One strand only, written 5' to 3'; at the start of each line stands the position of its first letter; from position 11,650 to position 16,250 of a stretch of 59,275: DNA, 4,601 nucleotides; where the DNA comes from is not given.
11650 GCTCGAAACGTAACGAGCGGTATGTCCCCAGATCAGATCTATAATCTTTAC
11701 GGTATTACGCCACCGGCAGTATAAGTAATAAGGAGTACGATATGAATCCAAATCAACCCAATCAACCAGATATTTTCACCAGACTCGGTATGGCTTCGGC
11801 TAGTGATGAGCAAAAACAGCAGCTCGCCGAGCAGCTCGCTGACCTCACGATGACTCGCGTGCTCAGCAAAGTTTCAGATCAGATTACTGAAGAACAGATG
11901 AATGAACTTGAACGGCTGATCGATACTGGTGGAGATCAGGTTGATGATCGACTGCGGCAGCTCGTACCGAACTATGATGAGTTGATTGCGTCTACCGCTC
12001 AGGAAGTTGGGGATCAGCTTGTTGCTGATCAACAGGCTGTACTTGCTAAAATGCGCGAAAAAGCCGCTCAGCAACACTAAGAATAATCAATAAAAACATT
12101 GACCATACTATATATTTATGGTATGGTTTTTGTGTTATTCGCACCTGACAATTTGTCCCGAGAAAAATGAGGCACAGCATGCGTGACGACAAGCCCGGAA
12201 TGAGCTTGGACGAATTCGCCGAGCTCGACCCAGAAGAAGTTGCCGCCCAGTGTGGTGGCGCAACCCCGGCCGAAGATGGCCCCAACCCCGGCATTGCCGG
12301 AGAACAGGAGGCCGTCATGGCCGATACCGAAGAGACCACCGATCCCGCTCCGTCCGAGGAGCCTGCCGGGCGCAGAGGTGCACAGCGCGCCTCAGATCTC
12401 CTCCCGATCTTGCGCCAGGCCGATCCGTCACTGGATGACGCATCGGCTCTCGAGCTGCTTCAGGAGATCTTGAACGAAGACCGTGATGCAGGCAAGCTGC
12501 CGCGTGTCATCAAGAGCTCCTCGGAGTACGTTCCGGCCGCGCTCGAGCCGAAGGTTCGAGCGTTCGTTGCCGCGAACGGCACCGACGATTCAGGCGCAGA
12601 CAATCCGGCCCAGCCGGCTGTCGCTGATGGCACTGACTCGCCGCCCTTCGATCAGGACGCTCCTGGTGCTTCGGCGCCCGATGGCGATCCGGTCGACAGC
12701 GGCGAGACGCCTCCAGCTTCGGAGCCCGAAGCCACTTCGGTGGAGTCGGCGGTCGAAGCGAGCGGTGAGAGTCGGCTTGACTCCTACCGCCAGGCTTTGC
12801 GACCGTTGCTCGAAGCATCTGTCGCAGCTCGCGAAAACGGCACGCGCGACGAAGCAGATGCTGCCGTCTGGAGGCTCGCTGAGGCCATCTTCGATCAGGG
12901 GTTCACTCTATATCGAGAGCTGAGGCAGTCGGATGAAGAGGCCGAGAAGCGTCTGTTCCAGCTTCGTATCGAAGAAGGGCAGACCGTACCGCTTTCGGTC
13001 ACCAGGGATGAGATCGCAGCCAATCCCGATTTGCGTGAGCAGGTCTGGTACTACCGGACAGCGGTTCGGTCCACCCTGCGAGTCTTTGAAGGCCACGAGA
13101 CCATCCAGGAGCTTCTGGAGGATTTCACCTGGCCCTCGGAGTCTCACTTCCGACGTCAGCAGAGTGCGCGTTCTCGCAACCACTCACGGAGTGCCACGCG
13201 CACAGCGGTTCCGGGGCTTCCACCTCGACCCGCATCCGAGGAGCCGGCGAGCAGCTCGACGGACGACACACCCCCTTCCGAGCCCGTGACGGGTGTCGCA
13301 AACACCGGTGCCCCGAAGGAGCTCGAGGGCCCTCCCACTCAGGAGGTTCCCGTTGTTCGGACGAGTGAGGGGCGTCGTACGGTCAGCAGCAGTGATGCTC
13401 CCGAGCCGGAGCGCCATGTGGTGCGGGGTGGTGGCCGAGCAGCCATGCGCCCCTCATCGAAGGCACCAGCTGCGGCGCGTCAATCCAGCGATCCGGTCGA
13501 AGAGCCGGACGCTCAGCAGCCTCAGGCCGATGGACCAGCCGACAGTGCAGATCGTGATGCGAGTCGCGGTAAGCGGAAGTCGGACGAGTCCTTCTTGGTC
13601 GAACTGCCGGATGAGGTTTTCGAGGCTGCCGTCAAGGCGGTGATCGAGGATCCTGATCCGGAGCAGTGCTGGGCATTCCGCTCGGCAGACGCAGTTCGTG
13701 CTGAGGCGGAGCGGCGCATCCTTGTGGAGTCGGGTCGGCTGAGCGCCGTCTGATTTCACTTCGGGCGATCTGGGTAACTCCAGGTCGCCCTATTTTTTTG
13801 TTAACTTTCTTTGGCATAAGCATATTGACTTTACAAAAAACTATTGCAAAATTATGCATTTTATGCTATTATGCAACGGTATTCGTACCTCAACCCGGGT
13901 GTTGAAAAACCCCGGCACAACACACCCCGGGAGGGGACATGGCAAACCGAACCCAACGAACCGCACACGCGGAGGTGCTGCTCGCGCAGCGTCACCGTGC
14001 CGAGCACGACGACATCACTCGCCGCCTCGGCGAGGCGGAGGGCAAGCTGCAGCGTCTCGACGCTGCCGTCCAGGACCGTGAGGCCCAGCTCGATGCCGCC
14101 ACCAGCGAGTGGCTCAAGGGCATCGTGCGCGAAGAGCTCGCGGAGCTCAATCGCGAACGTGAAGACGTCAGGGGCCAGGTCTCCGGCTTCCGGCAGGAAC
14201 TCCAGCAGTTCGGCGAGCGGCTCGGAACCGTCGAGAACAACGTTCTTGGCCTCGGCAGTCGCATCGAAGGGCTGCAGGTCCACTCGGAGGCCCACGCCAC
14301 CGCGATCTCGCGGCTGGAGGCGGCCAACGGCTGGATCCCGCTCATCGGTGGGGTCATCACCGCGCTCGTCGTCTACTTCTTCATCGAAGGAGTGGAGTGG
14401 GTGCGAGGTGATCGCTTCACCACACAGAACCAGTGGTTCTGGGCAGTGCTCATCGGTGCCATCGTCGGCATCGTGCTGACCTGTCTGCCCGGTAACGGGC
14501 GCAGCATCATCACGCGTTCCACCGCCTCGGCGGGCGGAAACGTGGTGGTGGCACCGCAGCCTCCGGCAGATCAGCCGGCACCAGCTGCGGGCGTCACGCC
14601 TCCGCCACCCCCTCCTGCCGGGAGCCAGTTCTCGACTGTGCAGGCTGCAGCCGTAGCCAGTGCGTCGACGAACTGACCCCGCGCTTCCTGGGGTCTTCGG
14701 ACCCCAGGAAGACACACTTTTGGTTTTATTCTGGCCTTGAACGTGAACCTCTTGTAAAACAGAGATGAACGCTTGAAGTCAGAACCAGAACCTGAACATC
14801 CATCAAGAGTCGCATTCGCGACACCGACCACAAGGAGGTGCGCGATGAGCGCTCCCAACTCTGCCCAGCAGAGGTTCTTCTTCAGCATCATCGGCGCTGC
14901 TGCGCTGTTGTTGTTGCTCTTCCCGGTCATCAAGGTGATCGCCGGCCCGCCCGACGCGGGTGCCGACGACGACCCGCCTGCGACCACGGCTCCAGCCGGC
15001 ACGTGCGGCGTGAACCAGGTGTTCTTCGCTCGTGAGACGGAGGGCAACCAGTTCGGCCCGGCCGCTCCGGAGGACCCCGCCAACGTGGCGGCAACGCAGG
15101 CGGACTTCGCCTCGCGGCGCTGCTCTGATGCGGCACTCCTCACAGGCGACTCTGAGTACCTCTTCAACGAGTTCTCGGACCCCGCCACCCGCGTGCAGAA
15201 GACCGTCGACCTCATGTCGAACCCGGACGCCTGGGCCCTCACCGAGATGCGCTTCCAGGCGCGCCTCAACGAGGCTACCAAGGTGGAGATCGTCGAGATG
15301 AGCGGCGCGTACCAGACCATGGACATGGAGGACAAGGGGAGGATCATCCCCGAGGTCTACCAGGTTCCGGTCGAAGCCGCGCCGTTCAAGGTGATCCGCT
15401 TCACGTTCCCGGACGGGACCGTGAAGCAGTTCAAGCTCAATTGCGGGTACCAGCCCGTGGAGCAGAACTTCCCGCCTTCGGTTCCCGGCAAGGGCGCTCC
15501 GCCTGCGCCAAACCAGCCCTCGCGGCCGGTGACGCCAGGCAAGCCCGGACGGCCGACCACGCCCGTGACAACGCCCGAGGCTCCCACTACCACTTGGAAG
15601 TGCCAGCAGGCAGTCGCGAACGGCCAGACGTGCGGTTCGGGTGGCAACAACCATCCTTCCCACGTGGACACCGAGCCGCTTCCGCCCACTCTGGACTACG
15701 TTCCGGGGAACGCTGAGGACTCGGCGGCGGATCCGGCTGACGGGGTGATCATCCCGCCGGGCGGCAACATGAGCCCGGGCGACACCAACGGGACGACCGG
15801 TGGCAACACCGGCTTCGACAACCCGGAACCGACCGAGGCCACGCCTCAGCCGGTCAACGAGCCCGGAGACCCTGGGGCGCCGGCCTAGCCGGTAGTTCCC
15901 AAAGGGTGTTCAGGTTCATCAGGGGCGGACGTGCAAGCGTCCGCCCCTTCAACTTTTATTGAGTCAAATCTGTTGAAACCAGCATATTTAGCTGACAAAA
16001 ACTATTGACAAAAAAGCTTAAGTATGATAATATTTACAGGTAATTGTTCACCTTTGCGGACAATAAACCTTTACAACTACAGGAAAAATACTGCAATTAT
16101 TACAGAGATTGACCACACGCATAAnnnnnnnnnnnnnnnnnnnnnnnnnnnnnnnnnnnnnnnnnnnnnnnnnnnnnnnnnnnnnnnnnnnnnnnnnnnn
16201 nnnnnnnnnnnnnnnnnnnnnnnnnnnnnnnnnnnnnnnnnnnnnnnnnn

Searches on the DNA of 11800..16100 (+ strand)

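Call 58: search_dna_similar(query=window:11800-16100:+, collection=plasmids, mode=distant, max_rows=8)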
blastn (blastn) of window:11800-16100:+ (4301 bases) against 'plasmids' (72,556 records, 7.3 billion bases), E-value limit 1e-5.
No match.

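Call 59: search_dna_similar(query=window:11800-16100:+, collection=phages, mode=distant, max_rows=8)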
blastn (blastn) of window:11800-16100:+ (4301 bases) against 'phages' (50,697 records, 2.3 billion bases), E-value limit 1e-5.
No match.
